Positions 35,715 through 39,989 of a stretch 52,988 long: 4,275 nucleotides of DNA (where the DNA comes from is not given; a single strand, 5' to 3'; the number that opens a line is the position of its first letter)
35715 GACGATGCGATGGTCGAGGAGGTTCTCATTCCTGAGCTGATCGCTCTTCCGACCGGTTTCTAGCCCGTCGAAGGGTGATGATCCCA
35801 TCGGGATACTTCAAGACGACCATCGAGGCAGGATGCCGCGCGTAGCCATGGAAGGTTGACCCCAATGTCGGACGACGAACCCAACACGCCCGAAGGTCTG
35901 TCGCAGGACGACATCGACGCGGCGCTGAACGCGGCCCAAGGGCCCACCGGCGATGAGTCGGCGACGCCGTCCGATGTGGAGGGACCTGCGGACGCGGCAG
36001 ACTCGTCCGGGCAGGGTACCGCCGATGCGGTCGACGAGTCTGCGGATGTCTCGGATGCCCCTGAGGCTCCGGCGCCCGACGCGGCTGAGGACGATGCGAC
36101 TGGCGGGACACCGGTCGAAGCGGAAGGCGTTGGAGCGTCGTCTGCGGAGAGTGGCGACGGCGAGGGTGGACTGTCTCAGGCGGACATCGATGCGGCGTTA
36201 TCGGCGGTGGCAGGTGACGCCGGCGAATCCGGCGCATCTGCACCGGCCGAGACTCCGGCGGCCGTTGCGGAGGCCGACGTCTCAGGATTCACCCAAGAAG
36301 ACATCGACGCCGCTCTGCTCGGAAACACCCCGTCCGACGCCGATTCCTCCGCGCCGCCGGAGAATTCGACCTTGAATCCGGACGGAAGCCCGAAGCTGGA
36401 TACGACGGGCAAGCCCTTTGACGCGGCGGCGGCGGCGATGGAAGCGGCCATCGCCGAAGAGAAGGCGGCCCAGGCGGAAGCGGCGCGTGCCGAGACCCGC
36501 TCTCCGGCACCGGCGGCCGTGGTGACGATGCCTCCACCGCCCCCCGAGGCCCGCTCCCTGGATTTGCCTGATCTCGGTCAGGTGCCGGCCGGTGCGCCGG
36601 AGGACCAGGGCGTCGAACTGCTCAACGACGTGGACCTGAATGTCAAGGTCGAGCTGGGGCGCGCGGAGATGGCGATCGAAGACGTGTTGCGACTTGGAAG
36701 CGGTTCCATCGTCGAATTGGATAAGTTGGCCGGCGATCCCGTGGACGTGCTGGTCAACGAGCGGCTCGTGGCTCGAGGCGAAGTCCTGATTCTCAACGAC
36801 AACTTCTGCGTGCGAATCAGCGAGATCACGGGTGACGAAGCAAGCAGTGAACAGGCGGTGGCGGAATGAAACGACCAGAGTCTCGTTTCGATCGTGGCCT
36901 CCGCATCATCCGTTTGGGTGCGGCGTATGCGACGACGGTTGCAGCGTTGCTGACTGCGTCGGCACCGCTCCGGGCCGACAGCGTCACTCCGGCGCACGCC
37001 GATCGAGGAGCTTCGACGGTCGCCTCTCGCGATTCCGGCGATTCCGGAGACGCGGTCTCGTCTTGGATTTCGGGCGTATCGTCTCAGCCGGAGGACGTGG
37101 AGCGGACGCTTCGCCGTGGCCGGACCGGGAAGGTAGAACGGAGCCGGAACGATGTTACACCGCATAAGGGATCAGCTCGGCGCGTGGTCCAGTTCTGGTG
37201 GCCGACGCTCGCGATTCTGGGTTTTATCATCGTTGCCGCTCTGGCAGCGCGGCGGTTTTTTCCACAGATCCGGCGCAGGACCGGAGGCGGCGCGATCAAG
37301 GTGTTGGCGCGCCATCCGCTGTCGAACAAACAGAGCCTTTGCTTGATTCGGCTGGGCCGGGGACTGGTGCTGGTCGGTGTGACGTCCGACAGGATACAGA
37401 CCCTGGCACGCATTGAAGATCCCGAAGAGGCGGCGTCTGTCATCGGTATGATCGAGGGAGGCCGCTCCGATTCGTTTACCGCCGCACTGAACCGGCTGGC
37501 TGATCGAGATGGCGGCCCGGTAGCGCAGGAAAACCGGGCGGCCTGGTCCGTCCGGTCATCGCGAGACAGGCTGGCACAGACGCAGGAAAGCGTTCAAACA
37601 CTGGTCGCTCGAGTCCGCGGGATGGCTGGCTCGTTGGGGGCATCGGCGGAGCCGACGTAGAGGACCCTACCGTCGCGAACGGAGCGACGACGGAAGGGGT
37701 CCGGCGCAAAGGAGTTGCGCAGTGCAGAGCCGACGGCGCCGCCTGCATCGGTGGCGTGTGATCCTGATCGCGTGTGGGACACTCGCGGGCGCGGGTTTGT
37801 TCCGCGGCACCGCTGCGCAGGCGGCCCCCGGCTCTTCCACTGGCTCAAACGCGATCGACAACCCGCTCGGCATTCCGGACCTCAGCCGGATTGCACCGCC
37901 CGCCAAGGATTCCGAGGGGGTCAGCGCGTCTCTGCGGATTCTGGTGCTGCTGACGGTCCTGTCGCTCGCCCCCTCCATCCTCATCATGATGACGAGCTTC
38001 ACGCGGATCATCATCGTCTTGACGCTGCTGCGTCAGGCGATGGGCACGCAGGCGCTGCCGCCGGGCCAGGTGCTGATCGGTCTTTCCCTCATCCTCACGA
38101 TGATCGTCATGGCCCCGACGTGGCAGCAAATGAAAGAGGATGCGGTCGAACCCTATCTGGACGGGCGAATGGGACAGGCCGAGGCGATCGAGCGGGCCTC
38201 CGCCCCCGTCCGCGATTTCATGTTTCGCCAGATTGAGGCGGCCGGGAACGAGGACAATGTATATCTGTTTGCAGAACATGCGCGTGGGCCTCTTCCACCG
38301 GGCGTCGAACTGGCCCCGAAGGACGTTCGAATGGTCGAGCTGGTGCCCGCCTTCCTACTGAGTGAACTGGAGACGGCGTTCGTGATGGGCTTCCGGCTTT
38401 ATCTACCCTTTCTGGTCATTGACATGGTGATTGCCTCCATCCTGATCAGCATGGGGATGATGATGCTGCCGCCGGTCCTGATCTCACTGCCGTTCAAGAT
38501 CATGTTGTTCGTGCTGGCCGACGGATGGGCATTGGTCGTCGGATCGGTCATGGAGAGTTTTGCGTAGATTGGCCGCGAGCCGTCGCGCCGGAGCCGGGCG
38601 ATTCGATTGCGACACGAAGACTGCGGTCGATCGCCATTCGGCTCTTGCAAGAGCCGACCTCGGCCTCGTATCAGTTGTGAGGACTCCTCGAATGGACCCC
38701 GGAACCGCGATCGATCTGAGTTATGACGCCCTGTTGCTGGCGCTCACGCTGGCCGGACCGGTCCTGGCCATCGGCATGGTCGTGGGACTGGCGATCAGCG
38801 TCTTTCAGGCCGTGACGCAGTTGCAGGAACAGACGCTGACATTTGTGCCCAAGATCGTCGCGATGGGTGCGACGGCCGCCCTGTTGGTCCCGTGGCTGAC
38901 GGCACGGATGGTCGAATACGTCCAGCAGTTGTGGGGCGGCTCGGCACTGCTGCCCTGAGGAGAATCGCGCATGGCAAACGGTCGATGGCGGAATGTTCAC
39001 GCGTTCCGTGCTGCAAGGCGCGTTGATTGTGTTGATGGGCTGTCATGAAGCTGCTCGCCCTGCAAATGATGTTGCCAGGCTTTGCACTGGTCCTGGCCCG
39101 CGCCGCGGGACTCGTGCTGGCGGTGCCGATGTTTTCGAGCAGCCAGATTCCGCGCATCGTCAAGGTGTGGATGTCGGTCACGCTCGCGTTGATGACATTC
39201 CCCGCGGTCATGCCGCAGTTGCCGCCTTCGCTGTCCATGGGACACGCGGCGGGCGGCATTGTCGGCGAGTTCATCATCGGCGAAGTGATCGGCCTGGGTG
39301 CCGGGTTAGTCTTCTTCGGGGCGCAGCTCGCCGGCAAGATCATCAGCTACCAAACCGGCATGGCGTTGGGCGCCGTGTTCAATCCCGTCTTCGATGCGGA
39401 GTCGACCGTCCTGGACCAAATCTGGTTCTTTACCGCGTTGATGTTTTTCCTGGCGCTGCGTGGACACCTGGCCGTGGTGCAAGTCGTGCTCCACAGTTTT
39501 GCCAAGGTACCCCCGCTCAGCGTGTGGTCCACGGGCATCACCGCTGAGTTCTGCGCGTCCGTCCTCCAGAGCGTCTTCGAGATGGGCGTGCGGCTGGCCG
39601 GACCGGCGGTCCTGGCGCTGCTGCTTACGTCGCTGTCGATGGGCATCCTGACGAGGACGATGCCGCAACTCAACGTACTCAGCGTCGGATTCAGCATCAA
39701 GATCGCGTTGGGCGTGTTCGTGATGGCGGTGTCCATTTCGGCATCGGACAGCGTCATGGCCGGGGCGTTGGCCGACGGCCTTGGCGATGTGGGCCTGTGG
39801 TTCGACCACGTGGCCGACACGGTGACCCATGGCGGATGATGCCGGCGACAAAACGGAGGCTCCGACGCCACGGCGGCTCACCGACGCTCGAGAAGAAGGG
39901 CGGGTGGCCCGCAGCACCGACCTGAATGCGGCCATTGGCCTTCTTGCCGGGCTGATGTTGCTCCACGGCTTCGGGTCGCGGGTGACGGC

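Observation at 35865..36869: FliN carries three tandem CheY-docking (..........) peptides on a long acidic linker, and fliM is missing from its canonical slot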

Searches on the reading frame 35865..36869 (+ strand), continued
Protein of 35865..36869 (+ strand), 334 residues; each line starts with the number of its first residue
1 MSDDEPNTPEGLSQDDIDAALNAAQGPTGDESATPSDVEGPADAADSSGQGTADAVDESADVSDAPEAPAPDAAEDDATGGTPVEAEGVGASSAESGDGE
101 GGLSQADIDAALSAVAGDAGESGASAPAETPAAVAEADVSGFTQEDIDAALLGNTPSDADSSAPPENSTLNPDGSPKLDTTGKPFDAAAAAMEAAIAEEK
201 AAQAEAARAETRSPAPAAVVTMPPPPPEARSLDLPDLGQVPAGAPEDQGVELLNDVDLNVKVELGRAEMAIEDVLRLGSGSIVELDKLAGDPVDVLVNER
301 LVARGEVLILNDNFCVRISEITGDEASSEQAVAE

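Call 54: search_solved_structures(query=window:35865-36869:+, max_evalue=0.001, show_alignments=2)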
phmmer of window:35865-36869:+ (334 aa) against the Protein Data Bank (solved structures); distinct sequences matched with E-value up to 0.001: 7.
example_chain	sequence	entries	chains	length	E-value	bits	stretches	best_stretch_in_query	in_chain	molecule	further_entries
1o6a_A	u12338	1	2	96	1.9e-21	80.4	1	245-324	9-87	putative flagellar motor switch protein FliN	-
1yab_A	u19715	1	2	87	5.3e-21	78.9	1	250-324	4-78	chemotaxis protein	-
8umd_D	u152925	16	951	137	2.4e-17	66.9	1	243-322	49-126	Flagellar motor switch protein FliN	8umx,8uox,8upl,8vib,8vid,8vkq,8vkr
4yxb_A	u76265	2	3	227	3.8e-17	66.3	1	243-322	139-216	Flagellar motor switch protein FliM,Flagellar motor switch protein FliN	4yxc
5xrw_C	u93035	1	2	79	7.4e-15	58.8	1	257-324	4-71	FliY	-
4yxb_D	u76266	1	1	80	2.6e-14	56.9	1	263-322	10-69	FliM::FliN fragment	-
5xrw_A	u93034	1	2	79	3.3e-10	43.5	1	261-325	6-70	FliN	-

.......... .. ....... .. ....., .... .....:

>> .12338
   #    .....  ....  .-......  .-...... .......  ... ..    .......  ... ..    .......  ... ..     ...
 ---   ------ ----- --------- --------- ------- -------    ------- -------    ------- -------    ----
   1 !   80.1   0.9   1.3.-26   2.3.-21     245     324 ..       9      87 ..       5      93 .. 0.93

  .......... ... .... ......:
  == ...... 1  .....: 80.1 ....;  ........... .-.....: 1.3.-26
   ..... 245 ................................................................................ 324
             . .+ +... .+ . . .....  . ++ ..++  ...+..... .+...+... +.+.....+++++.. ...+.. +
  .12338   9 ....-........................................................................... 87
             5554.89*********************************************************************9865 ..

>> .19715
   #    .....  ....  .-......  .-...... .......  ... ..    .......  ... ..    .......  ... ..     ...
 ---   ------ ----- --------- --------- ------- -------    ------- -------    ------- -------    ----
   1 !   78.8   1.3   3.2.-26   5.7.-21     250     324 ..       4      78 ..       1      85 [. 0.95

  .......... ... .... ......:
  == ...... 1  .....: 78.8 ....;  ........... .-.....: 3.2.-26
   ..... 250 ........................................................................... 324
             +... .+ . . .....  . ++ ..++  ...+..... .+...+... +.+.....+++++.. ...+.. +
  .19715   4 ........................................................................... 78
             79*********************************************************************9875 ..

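Call 57: predict_structure(alignment_id=A1)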
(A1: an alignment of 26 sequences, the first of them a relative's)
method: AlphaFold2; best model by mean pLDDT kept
length: 334 residues; sequences in the alignment: 26
mean_pLDDT: 58.2   pTM: 0.24
mean pLDDT of the five models: 58.2, 57.2, 54.8, 54.4, 53.1
residues with pLDDT >= 90: 1; 70-90: 90; 50-70: 129; < 50: 114
segments of 3 or more residues with pLDDT < 50: 29-32, 42-47, 49-52, 57-65, 76-82, 88-100, 118-126, 128-139, 153-165, 246-249, 326-334
pLDDT, mean of each block of 10 residues (from residue 1): 54 82 67 49 47 46 50 47 44 42 71 57 39 43 71 49 51 75 70 74 69 52 62 58 50 52 60 56 57 78 77 72 54 40
secondary structure, 60 per line:
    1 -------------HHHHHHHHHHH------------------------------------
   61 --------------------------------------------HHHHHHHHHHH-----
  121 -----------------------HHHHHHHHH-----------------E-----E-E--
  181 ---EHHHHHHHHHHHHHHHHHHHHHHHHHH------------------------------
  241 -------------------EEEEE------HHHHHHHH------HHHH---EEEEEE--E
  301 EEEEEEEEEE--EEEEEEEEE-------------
elements in order: H14-24 H105-115 H144-152 H185-210 E260-264 H271-278 H285-288 E292-297 E300-310 E313-321

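Call 60: find_homologous_proteins(query=L026:3437-4213:+, max_evalue=1e-20)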
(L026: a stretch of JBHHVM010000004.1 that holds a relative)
Query L026:3437-4213:+ (259 aa): 8000 proteins with E <= 1e-20 among 8000 candidates; the best 120 are listed.
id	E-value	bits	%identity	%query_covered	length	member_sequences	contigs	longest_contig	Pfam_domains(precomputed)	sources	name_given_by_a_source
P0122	1.5e-146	504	90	100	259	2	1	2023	PF01618.22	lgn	-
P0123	3.3e-134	464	84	100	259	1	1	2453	PF01618.22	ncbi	-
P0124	9.3e-132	456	82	100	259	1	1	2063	PF01618.22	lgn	-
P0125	1.0e-130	452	80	100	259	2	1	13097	PF01618.22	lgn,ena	-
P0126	9.6e-128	443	78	100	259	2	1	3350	PF01618.22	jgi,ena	jgi:chemotaxis protein MotA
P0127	3.8e-125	434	76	100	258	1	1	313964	PF01618.22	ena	-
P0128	3.0e-123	428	81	96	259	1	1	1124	PF01618.22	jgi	-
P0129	4.2e-123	427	76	100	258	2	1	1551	PF01618.22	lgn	-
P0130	6.9e-123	427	77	100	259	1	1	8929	PF01618.22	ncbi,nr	ncbi:MAG: motility protein A [bacterium]|nr:motility protein A [bacterium]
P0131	1.6e-122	426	76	100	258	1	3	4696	PF01618.22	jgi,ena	-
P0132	6.9e-122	423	74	98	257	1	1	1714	PF01618.22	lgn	-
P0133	1.3e-121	423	76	100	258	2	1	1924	PF01618.22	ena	-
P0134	3.9e-121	421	74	100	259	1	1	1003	PF01618.22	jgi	-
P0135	4.2e-121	421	75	100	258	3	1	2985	PF01618.22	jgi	jgi:chemotaxis protein MotA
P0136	7.2e-121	420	72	100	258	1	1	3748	PF01618.22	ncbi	-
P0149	5.9e-118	411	71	100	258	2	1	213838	PF01618.22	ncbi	-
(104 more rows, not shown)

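Call 79: list_cluster_members(proteins=[P0001, P0023, P0002])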
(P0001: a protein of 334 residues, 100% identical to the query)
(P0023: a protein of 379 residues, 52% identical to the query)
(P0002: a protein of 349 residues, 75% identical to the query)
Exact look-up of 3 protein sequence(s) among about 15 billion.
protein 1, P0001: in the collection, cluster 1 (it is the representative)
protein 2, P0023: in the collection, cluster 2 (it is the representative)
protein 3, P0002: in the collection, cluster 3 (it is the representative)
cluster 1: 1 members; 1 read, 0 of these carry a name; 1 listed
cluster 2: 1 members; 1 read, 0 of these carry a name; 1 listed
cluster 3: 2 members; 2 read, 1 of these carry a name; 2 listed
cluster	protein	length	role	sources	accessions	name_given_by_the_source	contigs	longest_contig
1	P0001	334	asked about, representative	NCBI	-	-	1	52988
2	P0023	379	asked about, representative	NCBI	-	-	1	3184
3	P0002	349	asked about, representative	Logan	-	-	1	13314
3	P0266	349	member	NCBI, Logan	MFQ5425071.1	MAG: flagellar motor switch protein FliN [Phycisphaerae bacterium]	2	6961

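Call 80: find_encoding_contigs(protein=P0127, flank=10000, max_places=1)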
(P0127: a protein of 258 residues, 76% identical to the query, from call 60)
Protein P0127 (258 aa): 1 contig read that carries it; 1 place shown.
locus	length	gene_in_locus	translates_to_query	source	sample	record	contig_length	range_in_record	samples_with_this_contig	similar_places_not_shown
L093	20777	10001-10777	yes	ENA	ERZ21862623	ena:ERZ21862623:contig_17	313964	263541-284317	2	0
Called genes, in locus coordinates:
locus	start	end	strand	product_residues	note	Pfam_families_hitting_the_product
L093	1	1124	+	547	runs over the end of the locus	PF01514:YscJ_FliF, PF08345:YscJ_FliF_C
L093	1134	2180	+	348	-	PF03448:MgtE_N (faint), PF14841:FliG_M (weak), PF14842:FliG_N, PF14841:FliG_M, PF01706:FliG_C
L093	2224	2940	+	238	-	PF02108:FliH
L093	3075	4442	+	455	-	PF00006:ATP-synt_ab, PF18269:T3SS_ATPase_C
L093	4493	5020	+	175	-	PF02050:FliJ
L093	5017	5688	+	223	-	-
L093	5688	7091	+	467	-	PF02120:Flg_hook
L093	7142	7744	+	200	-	PF03963:FlgD, PF13861:FLgD_tudor (weak)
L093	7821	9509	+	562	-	PF22692:LlgE_F_G_D1, PF07559:FlgE_D2, PF06429:Flg_bbr_C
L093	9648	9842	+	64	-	PF06289:FlbD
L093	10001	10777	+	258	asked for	PF01618:MotA_ExbB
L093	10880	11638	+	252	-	PF13677:MotB_plug, PF00691:OmpA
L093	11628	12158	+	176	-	-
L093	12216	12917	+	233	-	PF01052:FliMN_C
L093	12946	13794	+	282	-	PF04347:FliO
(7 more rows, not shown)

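Call 81: find_encoding_contigs(protein=P0149, flank=10000, max_places=1)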
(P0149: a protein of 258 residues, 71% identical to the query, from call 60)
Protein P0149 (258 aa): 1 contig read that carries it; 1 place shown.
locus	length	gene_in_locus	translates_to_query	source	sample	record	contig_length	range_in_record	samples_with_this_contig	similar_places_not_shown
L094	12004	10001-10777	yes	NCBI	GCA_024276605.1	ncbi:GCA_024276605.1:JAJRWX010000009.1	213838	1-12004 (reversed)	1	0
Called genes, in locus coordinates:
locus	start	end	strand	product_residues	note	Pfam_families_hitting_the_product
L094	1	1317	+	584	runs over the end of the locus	PF01514:YscJ_FliF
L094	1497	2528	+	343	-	PF14842:FliG_N, PF14841:FliG_M, PF01706:FliG_C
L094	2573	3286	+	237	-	PF02108:FliH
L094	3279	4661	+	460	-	PF00006:ATP-synt_ab, PF18269:T3SS_ATPase_C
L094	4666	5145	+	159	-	PF02050:FliJ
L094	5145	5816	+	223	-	-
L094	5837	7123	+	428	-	PF02120:Flg_hook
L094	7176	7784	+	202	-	PF03963:FlgD, PF13861:FLgD_tudor (faint)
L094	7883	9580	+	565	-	PF22692:LlgE_F_G_D1, PF07559:FlgE_D2 (weak), PF06429:Flg_bbr_C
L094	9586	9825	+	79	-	PF06289:FlbD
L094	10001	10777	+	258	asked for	PF01618:MotA_ExbB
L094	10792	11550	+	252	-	PF13677:MotB_plug, PF00691:OmpA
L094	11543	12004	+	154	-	?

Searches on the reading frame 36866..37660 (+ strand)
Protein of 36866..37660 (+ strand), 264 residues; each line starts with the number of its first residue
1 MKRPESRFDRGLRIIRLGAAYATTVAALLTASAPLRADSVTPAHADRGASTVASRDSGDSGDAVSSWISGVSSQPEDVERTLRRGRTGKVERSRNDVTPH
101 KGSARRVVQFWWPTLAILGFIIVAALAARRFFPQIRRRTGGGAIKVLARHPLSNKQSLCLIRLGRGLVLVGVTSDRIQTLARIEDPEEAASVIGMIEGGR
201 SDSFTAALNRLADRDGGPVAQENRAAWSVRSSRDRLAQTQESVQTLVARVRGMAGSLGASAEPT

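Call 6: search_protein_families(library=pfam, proteins=[window:36866-37660:+], max_evalue=0.01)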
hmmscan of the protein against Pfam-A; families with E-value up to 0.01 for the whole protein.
window:36866-37660:+ (264 aa): 1 family
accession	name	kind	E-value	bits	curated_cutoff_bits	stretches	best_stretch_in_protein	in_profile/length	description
PF04347.18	FliO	-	4.6e-13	49.5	22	1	129-211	4-89/91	Flagellar biosynthesis protein, FliO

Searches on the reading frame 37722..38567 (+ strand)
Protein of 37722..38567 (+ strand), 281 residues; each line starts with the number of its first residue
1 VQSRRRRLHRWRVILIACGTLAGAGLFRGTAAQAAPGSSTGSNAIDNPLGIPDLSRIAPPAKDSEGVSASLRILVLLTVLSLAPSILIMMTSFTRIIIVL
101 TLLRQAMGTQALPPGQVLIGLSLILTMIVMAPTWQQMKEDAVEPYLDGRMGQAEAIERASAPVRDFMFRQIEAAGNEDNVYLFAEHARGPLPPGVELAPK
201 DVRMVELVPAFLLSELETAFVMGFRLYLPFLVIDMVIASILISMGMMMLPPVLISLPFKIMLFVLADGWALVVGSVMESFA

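Call 6: search_protein_families(library=pfam, proteins=[window:37722-38567:+], max_evalue=0.01)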
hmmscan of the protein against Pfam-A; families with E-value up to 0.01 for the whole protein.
window:37722-38567:+ (281 aa): 1 family
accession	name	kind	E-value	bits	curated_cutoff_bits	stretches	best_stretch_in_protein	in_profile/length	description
PF00813.25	FliP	-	2.5e-75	253.1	26.9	1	76-275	1-190/191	FliP family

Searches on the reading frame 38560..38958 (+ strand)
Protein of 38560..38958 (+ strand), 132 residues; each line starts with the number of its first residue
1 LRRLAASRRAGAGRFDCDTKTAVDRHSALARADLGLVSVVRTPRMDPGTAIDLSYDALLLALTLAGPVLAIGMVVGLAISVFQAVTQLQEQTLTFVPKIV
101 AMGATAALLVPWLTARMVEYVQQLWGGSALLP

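Call 6: search_protein_families(library=pfam, proteins=[window:38560-38958:+], max_evalue=0.01)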
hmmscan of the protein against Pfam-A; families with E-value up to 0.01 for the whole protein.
window:38560-38958:+ (132 aa): 1 family
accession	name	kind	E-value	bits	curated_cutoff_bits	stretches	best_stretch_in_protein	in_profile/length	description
PF01313.24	Bac_export_3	-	1e-26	93.1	25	1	50-121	2-73/74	Bacterial export proteins, family 3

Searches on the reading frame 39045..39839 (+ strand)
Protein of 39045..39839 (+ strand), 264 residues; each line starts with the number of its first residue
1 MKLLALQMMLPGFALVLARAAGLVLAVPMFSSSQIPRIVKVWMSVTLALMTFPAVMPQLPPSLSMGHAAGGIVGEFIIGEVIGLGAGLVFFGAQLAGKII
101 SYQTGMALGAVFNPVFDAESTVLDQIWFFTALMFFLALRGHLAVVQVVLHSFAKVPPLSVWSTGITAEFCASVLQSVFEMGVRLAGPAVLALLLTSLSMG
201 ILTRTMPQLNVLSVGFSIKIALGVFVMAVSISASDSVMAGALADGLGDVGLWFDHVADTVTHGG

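Call 6: search_protein_families(library=pfam, proteins=[window:39045-39839:+], max_evalue=0.01)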
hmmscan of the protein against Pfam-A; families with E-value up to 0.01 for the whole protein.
window:39045-39839:+ (264 aa): 1 family
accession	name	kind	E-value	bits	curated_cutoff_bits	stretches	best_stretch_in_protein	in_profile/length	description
PF01311.25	Bac_export_1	-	5.7e-52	177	27.8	1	12-240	3-225/230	Bacterial export proteins, family 1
